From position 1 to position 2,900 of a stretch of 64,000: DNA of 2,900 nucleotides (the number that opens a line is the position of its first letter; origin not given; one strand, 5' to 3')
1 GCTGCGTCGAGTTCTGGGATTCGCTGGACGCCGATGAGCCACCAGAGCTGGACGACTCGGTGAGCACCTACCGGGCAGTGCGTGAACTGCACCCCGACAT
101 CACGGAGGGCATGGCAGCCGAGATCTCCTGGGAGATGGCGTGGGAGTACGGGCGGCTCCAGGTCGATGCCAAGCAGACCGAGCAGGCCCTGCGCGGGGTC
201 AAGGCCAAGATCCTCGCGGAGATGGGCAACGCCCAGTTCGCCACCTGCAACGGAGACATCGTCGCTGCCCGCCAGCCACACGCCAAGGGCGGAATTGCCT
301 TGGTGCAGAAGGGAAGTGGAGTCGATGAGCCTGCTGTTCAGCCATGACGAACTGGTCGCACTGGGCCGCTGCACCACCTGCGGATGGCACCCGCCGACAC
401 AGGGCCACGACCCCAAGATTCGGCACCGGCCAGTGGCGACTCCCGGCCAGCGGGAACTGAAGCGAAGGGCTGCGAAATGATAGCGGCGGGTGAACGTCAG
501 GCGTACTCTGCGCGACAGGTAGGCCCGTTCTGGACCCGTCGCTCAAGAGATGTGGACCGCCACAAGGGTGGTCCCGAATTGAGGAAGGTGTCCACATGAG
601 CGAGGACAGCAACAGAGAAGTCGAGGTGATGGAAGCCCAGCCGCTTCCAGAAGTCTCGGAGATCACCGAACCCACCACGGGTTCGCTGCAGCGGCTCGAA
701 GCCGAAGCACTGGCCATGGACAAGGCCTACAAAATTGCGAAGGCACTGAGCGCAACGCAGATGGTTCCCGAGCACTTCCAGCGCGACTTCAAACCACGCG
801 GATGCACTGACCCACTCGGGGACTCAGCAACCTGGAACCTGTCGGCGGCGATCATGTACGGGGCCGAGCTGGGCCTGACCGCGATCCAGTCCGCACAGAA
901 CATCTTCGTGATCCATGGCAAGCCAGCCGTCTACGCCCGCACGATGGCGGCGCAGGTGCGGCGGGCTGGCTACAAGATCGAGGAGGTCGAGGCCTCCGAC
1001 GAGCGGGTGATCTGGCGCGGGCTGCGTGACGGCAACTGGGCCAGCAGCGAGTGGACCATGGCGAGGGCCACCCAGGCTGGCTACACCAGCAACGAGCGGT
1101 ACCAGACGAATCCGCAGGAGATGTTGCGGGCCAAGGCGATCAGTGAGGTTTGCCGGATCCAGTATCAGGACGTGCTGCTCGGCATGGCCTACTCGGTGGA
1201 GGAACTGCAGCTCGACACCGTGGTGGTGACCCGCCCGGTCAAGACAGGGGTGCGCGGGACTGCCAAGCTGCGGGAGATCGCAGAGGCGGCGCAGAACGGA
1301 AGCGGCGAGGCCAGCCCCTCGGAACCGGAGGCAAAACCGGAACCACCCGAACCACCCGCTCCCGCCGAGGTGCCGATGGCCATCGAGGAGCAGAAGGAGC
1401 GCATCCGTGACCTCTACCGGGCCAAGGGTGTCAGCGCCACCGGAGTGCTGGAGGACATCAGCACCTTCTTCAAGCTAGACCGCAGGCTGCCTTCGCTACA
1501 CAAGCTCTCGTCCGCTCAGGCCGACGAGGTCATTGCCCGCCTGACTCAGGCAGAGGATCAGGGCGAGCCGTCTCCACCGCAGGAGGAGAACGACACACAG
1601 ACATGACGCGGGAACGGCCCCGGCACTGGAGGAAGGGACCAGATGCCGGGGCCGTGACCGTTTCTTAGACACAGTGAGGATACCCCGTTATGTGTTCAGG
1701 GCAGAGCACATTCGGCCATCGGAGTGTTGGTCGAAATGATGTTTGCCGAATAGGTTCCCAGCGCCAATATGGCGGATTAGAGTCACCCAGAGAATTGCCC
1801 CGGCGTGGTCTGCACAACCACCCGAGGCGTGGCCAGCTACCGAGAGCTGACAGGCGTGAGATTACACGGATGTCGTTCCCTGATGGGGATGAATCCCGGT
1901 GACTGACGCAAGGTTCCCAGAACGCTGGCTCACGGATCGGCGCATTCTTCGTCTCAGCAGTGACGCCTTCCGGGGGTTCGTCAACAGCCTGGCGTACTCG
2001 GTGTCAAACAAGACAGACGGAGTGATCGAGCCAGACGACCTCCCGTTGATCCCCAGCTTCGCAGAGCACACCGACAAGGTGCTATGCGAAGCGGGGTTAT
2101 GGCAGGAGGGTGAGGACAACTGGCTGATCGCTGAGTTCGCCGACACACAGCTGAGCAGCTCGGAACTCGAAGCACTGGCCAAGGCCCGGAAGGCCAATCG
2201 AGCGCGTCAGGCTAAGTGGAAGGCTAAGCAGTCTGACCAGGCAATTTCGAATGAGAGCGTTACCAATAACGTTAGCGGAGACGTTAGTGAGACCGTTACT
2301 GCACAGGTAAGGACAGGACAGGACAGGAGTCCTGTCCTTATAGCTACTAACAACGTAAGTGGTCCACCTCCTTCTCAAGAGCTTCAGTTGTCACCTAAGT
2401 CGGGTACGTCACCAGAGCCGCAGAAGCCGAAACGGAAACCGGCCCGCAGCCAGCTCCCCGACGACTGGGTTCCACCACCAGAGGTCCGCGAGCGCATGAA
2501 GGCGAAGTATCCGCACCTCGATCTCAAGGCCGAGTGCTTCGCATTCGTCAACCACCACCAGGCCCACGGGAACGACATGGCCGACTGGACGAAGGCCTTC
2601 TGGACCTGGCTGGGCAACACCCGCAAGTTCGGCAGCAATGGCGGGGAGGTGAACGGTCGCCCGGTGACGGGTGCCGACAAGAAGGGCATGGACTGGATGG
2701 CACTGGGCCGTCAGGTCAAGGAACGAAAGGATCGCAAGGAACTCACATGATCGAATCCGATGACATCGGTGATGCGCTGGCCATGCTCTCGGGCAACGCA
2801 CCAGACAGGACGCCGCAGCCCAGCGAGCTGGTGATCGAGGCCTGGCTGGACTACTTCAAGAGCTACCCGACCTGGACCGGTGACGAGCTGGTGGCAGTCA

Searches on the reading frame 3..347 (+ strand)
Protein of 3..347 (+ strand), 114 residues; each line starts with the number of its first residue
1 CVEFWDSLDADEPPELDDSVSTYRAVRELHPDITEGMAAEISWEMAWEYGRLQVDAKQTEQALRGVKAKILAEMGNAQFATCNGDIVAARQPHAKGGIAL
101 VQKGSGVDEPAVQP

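Call 24: search_protein_families(library=phrogs, proteins=[window:3-347:+], max_evalue=0.001)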
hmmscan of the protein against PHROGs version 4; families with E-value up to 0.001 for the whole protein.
window:3-347:+ (114 aa): 1 family
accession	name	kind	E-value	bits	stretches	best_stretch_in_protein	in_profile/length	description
phrog_434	-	DNA, RNA and nucleotide metabolism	4.8e-18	66.5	1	1-99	229-331/372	RecE-like recombination exonuclease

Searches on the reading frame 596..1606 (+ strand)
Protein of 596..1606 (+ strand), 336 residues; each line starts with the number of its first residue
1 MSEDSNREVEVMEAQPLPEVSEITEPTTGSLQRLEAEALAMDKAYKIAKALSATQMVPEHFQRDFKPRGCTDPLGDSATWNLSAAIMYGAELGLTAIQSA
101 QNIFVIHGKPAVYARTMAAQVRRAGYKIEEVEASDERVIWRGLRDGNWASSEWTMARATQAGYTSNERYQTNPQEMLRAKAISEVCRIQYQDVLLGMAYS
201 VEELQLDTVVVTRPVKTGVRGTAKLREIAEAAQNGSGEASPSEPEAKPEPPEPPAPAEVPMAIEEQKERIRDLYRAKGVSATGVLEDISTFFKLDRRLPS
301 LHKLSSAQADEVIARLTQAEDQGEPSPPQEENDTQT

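Call 20: search_protein_families(library=phrogs, proteins=[window:596-1606:+], max_evalue=0.001)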
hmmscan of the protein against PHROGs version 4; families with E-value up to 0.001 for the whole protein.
window:596-1606:+ (336 aa): 2 families
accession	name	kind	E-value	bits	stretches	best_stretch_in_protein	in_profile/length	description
phrog_4171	-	DNA, RNA and nucleotide metabolism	1.1e-72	246.8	1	22-268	24-281/392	RecT-like ssDNA annealing protein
phrog_561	-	DNA, RNA and nucleotide metabolism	1.1e-25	92.1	1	40-331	301-579/633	RecT-like ssDNA annealing protein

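Call 39: find_related_loci(query=window:596-1606:+, collection=viral_contigs, flank=10000)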
Query window:596-1606:+ (336 aa) in viral_contigs; peptide patterns used: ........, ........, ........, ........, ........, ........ (x = any residue, [..] = any of these).
21 stretches matched a pattern; 1 encode a relative of the query (tblastn E <= 1e-3); 1 distinct loci.
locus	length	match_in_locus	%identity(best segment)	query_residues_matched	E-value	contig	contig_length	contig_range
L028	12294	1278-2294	63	1-329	3e-140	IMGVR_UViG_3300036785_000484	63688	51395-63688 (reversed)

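Call 41: find_encoding_contigs(protein=window:596-1606:+, flank=10000, max_places=3)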
Protein window:596-1606:+ (336 aa): 3 contigs read that carry it; 3 places shown.
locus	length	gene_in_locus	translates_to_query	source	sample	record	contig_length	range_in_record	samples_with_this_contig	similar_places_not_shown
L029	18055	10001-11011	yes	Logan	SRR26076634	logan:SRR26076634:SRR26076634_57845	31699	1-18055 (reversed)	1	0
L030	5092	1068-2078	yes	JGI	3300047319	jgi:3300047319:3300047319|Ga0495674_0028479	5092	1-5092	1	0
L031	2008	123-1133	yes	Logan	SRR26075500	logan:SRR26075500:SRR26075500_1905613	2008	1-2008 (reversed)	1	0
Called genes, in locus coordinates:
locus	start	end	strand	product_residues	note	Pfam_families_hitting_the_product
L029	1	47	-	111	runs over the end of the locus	-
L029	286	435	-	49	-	-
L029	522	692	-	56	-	-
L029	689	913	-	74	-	-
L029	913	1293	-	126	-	-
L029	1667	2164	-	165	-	-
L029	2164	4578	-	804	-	PF01522:Polysacc_deac_1, PF01644:Chitin_synth_1 (faint), PF03142:Chitin_synth_2 (faint), PF13506:Glyco_transf_21, PF00535:Glycos_transf_2, PF13641:Glyco_tranf_2_3, PF13632:Glyco_trans_2_3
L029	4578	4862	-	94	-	-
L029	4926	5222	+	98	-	PF07463:NUMOD4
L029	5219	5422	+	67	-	-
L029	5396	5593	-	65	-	-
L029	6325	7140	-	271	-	-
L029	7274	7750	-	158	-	-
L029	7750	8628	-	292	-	-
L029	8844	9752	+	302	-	PF09588:YqaJ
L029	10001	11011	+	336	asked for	-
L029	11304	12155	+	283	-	-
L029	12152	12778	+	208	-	-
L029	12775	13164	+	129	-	PF24623:Phage_zn_bind_8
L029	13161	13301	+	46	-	-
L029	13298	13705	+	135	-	-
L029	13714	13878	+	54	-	-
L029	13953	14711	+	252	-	-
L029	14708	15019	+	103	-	-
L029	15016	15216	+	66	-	-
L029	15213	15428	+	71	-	-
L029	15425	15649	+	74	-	-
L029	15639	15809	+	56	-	-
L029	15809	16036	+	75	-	-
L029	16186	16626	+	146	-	-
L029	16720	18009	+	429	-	-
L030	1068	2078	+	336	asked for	-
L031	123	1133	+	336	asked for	-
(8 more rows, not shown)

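Call 74: search_protein_families(library=pfam, proteins=[L029:5688-6338:-, L029:6325-7140:-, L029:7750-8628:-, L029:7274-7750:-], max_evalue=0.01)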
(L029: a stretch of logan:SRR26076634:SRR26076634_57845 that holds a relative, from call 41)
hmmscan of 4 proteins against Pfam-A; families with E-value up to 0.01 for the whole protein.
L029:5688-6338:- (216 aa): 10 families
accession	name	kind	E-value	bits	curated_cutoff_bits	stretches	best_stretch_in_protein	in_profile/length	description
PF13384.12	HTH_23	-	2e-07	31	24.6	1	26-53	13-40/50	Homeodomain-like domain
PF08281.18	Sigma70_r4_2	-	7.8e-07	29.1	25.7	0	29-52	25-48/54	Sigma-70, region 4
PF04967.18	HTH_10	-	0.00024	21.3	23.1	1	33-57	26-50/53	HTH DNA binding domain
PF09339.16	HTH_IclR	-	0.00088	19.4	22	0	28-53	16-41/52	IclR helix-turn-helix domain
PF13936.12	HTH_38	-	0.0014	18.8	27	0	174-195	8-32/44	Helix-turn-helix domain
PF01381.28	HTH_3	-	0.0017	18.8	23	1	25-57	3-37/55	Helix-turn-helix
PF01022.26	HTH_5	-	0.0021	18.3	22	1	26-54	11-39/47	Bacterial regulatory protein, arsR family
PF00196.25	GerE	-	0.0034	17.4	23.5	1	29-56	16-43/57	Bacterial regulatory proteins, luxR family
PF13613.12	HTH_Tnp_4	-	0.0044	17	27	1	28-56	17-45/53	Helix-turn-helix of DDE superfamily endonuclease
PF02796.21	HTH_7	-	0.0081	16.7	23.8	0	21-52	12-43/45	Helix-turn-helix domain of resolvase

L029:6325-7140:- (271 aa): 0 families

L029:7750-8628:- (292 aa): 0 families

L029:7274-7750:- (158 aa): 0 families

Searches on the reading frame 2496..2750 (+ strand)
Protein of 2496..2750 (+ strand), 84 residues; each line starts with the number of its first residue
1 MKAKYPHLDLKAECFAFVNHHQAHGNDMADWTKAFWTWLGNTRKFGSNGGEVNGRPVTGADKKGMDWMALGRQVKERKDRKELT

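Call 20: search_protein_families(library=phrogs, proteins=[window:2496-2750:+], max_evalue=0.001)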
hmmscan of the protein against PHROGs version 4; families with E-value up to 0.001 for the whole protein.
window:2496-2750:+ (84 aa): 1 family
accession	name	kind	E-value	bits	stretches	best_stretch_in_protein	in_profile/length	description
phrog_1032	-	DNA, RNA and nucleotide metabolism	0.00039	21.5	1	4-51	212-262/281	replication initiation protein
